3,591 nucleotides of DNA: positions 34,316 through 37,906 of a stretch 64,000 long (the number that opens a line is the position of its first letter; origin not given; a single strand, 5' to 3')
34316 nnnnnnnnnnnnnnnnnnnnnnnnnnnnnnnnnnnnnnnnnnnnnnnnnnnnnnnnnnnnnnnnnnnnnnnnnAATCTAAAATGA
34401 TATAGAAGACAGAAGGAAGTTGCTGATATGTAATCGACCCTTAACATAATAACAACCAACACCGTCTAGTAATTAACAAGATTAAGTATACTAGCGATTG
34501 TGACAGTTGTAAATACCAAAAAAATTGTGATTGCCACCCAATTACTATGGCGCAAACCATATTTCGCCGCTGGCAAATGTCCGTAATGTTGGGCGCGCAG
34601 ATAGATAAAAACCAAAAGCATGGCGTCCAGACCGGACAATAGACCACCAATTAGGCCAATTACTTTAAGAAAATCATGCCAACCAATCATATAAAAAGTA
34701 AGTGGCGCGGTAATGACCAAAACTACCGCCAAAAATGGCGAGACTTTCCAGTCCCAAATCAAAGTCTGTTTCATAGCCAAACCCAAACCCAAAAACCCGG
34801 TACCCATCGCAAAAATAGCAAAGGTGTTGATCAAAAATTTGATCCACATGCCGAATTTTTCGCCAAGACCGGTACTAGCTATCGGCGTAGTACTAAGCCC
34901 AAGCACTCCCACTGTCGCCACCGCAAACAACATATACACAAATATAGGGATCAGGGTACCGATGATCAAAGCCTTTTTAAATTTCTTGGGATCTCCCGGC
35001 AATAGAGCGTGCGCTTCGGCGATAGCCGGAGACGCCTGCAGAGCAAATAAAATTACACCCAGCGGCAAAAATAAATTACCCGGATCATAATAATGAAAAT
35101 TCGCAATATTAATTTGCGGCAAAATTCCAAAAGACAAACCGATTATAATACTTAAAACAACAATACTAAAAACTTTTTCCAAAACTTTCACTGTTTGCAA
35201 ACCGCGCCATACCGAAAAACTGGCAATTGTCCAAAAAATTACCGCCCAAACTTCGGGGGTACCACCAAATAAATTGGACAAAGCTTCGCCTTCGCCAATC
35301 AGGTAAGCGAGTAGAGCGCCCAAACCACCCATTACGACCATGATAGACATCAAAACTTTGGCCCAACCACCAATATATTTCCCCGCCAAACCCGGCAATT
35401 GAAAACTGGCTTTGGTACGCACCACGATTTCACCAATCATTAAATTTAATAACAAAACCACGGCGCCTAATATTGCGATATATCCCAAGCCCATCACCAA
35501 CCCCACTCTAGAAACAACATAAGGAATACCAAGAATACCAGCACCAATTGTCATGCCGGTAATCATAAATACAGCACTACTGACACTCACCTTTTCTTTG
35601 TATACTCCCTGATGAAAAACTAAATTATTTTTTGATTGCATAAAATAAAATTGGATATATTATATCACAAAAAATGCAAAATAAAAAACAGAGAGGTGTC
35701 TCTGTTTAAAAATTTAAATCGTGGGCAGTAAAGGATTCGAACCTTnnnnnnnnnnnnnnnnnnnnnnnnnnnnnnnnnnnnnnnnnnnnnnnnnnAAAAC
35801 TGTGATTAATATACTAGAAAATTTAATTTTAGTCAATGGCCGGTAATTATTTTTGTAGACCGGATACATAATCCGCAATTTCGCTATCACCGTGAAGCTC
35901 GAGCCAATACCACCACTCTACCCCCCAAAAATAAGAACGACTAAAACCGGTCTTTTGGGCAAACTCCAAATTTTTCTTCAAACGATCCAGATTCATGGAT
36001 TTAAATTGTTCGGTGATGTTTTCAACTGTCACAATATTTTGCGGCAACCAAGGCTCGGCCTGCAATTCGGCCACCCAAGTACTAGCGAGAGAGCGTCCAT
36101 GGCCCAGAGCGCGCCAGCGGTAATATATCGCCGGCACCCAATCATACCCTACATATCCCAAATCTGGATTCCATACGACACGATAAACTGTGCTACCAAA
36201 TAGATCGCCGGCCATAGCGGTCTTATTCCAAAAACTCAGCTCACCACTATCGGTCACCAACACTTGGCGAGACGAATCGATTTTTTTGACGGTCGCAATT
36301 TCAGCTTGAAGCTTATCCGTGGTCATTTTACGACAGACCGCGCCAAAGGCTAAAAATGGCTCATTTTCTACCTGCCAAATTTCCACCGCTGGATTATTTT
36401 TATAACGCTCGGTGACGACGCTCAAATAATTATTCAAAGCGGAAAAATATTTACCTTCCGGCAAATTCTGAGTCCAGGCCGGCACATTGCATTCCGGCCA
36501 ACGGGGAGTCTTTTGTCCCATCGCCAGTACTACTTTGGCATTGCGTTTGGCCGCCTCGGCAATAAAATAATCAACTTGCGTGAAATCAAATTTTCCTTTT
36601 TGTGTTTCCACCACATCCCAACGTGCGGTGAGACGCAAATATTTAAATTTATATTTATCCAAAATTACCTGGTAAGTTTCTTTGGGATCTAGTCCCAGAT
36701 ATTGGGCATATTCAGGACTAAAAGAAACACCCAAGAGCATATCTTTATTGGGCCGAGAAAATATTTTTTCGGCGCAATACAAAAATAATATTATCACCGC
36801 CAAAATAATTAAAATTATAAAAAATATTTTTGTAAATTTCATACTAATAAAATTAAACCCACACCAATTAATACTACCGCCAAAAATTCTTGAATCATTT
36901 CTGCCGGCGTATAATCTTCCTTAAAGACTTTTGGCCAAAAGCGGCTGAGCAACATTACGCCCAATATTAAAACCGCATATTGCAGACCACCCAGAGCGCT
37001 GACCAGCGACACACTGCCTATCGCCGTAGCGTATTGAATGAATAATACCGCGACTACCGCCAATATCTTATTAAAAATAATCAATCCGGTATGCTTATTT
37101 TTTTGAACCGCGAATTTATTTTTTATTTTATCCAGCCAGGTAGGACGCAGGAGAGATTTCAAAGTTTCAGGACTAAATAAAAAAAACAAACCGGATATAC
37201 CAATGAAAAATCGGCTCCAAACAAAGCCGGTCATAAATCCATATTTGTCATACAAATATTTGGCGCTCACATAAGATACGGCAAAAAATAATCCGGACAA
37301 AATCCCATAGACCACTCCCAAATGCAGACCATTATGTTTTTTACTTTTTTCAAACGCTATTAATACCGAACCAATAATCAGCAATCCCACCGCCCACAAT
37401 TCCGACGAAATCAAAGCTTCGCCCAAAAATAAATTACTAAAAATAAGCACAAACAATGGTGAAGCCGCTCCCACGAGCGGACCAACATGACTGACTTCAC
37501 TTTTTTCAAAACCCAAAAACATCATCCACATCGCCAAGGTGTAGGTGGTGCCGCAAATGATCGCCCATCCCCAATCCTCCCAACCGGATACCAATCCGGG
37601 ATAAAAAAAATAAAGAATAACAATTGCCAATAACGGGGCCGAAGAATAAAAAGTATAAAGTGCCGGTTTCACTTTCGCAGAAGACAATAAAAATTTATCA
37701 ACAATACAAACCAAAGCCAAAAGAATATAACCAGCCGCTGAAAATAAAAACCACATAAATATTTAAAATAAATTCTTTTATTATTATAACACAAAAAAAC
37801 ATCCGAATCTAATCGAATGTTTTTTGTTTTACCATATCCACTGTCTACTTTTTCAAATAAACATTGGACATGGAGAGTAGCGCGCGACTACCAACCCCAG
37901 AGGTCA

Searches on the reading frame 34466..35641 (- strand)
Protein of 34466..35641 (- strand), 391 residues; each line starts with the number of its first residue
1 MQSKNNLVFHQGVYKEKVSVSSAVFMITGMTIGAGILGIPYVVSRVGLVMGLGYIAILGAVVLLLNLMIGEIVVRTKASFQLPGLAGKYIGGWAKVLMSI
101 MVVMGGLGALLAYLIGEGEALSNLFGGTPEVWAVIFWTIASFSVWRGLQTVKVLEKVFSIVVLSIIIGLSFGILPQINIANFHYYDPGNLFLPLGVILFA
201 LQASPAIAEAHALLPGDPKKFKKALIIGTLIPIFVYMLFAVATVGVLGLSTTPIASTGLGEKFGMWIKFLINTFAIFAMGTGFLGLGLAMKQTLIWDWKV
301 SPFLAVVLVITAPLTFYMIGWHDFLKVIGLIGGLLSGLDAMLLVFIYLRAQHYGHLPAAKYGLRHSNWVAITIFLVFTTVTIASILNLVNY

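Call 45: search_protein_families(library=pfam, proteins=[window:34466-35641:-], max_evalue=0.001)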
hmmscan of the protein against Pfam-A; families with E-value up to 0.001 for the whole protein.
window:34466-35641:- (391 aa): 2 families
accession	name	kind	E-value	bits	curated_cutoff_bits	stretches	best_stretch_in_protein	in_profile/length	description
PF03222.19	Trp_Tyr_perm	-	6.7e-18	65.4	22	1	19-382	4-391/393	Tryptophan/tyrosine permease family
PF01490.24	Aa_trans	-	3.2e-08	33.1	25.6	1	17-383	2-339/410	Transmembrane amino acid transporter protein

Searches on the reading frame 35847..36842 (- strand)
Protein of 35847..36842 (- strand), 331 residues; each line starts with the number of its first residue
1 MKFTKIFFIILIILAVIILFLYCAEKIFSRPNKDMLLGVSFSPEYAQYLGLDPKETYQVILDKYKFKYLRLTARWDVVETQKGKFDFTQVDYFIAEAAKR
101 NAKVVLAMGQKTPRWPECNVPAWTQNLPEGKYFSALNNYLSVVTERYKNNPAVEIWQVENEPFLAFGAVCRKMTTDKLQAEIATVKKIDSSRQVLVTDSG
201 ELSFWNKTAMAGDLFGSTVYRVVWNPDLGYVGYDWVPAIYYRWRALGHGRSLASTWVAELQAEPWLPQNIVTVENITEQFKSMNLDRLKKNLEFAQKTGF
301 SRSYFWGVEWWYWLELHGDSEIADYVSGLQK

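Call 45: search_protein_families(library=pfam, proteins=[window:35847-36842:-], max_evalue=0.001)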
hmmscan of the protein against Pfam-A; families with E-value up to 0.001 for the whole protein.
window:35847-36842:- (331 aa): 3 families
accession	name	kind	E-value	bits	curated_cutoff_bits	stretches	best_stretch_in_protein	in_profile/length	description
PF02449.21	Glyco_hydro_42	-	1.1e-09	38.6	21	1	65-115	23-75/376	Beta-galactosidase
PF00331.26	Glyco_hydro_10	-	5.8e-07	29.5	22.1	1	73-168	45-135/311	Glycosyl hydrolase family 10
PF02836.23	Glyco_hydro_2_C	-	8.1e-05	22.3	21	1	93-199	75-163/302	Glycosyl hydrolases family 2, TIM barrel domain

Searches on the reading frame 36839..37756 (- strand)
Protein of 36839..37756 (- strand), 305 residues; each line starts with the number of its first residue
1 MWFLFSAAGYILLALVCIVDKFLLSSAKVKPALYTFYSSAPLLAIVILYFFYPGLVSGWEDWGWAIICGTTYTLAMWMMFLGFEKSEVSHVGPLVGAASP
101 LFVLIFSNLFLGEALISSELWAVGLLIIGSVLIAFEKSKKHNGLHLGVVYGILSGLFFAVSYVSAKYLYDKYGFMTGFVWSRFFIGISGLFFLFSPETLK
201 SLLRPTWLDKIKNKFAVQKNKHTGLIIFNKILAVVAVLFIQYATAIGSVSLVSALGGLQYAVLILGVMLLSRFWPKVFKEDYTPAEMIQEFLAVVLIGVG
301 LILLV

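Call 45: search_protein_families(library=pfam, proteins=[window:36839-37756:-], max_evalue=0.001)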
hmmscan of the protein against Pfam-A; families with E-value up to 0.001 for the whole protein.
window:36839-37756:- (305 aa): 1 family
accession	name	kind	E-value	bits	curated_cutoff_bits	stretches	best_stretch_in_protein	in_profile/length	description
PF00892.27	EamA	-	1.3e-11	45.3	28.2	1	3-134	4-134/135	EamA-like transporter family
